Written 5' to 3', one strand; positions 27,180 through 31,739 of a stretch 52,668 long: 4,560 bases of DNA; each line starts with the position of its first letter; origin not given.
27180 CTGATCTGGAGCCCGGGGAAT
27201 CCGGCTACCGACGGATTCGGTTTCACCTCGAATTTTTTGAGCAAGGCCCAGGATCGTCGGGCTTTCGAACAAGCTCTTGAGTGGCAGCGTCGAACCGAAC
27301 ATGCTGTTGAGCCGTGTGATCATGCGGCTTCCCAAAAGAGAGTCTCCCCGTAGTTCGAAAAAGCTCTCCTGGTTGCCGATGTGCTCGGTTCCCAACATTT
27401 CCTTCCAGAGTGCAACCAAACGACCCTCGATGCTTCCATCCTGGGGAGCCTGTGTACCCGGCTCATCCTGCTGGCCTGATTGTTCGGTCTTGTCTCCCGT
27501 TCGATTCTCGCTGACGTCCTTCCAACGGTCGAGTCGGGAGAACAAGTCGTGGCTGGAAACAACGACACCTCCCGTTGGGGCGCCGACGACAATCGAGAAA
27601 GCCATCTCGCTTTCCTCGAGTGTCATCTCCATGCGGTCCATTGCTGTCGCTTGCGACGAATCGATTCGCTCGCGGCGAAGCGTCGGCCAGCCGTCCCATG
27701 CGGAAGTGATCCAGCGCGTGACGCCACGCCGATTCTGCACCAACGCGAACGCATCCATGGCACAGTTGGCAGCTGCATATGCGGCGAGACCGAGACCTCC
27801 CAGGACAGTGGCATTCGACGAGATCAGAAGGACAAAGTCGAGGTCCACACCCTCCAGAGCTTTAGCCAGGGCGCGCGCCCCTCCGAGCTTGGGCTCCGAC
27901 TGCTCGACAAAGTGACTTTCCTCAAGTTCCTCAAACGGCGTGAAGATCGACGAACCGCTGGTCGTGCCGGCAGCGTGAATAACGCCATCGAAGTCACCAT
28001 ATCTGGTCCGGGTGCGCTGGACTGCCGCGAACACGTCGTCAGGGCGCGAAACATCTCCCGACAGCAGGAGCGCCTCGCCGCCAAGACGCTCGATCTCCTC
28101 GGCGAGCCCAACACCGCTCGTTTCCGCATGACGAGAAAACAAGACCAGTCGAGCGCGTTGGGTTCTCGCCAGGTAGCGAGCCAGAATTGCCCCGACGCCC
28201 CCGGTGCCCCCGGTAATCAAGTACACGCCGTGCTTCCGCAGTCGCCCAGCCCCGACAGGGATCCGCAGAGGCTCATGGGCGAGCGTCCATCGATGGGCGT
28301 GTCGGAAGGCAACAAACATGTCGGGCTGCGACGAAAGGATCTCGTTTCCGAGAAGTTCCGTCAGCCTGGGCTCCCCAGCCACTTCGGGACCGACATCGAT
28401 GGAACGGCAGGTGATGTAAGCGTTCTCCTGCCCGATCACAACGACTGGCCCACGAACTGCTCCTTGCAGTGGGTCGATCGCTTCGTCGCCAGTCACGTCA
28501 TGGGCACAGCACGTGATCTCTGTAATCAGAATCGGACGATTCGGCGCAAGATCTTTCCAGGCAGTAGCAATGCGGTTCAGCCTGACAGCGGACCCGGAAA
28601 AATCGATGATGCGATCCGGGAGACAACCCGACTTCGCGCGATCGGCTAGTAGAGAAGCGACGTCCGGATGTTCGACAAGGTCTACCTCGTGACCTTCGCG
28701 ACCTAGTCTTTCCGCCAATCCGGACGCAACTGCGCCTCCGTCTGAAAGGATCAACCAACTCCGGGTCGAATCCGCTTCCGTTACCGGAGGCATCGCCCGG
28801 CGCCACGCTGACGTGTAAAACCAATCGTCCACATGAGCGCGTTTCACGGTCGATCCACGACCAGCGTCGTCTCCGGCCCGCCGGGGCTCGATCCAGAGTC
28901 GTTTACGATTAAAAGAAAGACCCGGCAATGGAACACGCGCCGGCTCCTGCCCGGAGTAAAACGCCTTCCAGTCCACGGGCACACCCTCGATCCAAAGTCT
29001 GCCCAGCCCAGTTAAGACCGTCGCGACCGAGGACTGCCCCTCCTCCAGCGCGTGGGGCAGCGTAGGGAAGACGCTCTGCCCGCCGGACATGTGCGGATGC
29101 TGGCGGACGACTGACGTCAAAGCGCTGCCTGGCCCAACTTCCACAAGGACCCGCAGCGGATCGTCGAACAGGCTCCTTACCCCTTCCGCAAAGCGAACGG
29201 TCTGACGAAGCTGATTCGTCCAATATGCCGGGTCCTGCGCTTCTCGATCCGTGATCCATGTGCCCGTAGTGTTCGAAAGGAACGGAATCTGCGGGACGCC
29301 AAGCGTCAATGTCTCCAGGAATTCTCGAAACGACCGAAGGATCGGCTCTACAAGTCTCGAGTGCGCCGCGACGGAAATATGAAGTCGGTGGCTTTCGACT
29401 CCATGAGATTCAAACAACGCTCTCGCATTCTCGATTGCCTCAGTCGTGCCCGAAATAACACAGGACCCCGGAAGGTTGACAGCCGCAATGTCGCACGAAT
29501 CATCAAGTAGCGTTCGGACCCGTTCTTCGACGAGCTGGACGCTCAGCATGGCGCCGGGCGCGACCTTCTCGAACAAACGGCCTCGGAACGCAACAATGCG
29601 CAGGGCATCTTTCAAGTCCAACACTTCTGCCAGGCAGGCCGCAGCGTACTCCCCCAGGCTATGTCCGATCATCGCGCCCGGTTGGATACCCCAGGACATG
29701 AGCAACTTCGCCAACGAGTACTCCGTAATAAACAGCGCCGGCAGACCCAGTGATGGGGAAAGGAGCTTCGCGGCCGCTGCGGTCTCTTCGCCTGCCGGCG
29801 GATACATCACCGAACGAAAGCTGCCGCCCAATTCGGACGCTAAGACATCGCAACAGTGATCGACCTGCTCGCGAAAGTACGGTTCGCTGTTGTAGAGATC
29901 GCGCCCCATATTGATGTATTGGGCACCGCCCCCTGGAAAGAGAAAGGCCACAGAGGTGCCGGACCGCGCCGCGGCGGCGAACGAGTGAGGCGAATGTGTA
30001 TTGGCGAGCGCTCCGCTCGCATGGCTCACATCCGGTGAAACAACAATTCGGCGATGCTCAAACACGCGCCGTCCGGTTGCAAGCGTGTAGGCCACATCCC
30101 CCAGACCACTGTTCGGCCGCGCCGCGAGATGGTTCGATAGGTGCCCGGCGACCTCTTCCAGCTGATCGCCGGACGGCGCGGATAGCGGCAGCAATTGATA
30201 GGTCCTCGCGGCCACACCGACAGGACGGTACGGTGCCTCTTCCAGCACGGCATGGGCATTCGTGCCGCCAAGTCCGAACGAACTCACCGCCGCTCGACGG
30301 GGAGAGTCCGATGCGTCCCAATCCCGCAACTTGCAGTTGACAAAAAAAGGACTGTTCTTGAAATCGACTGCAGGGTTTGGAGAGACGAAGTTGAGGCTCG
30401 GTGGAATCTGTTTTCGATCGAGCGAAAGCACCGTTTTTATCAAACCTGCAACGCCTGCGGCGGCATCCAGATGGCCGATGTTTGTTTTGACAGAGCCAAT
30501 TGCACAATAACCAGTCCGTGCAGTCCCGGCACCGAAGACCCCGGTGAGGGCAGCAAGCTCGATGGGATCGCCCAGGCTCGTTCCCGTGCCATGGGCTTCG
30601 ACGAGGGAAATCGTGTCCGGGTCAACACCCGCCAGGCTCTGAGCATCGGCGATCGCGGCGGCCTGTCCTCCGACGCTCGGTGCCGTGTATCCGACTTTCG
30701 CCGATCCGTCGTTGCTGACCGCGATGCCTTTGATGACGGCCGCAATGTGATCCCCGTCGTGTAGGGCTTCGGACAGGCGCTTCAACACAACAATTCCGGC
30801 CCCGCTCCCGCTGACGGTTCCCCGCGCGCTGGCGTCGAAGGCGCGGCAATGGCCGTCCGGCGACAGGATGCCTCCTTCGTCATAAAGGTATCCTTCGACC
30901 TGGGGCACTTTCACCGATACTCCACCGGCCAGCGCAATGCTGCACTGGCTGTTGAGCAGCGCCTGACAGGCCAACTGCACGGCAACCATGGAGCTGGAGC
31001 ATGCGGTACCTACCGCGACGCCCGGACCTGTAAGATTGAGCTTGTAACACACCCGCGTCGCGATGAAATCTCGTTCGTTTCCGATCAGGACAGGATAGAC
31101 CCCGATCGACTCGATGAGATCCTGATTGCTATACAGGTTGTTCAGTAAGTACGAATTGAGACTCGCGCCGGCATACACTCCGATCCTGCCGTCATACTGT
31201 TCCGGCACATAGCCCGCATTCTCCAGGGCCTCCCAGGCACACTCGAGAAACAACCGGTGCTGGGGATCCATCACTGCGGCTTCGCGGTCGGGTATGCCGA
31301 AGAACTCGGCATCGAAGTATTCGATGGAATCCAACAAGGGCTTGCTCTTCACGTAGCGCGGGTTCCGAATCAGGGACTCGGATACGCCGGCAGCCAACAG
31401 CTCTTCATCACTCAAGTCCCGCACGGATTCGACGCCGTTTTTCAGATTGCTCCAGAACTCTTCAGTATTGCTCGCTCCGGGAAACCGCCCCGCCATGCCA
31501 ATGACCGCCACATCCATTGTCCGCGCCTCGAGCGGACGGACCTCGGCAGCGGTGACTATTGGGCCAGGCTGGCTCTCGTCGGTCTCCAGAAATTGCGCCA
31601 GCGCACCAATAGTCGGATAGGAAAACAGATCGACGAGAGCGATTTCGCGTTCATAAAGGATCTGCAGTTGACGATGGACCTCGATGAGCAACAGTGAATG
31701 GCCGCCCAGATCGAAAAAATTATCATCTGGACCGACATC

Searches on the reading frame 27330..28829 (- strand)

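Call 22: search_protein_families(library=pfam, proteins=[window:27330-28829:-], max_evalue=0.00001)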
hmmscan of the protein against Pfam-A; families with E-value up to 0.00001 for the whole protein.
window:27330-28829:- (500 aa): 3 families
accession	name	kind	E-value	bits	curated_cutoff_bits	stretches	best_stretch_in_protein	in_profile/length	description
PF08659.16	KR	-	1.5e-35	123.2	22.6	1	201-370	1-168/180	KR domain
PF00106.31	adh_short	-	6.2e-15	55.6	26.6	1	203-362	3-160/195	short chain dehydrogenase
PF13561.12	adh_short_C2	-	3.3e-09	37.1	27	1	211-355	7-147/236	Enoyl-(Acyl carrier protein) reductase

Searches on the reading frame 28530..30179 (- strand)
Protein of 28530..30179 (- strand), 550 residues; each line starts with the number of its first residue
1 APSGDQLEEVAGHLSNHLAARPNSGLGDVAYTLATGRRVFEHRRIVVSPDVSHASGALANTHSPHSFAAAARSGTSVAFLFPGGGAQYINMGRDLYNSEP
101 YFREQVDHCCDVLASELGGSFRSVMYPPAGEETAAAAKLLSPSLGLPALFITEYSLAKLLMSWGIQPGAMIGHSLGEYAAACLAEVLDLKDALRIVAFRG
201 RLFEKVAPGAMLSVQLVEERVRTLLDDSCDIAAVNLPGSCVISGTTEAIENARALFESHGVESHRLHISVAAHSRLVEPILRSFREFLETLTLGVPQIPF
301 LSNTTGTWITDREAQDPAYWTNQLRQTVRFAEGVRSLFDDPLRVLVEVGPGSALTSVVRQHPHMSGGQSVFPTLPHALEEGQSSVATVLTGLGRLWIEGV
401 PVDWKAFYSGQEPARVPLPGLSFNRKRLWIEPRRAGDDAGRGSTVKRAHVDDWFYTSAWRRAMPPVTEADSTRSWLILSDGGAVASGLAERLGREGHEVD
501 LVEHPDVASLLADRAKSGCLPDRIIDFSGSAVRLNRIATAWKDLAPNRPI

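Call 22: search_protein_families(library=pfam, proteins=[window:28530-30179:-], max_evalue=0.00001)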
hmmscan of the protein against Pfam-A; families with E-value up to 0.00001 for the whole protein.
window:28530-30179:- (550 aa): 3 families
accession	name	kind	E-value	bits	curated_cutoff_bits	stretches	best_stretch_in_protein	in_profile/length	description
PF00698.26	Acyl_transf_1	-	3.5e-51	175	32.7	1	79-365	2-282/319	Acyl transferase domain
PF22621.2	CurL-like_PKS_C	-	4.7e-13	49.3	27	1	3-57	9-63/64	CurL-like, PKS C-terminal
PF22336.2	RhiE-like_linker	-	2.8e-08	34.1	27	1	3-61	6-63/67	RhiE-like, KS-MAT linker domain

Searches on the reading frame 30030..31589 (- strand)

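Call 22: search_protein_families(library=pfam, proteins=[window:30030-31589:-], max_evalue=0.00001)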
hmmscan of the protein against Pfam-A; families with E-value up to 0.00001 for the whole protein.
window:30030-31589:- (520 aa): 5 families
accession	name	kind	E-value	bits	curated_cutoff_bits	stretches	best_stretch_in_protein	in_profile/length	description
PF00109.32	ketoacyl-synt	-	2.2e-75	254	20.8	1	26-275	3-252/252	Beta-ketoacyl synthase, N-terminal domain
PF02801.28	Ketoacyl-synt_C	-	1.5e-41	141.5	20.8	1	284-401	2-118/119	Beta-ketoacyl synthase, C-terminal domain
PF22621.2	CurL-like_PKS_C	-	4.9e-16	58.9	27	1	465-518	1-54/64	CurL-like, PKS C-terminal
PF16197.11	KAsynt_C_assoc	-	3.1e-13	50.5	33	1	404-515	1-109/111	Ketoacyl-synthetase C-terminal extension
PF22336.2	RhiE-like_linker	-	1.2e-08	35.2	27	1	469-516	2-48/67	RhiE-like, KS-MAT linker domain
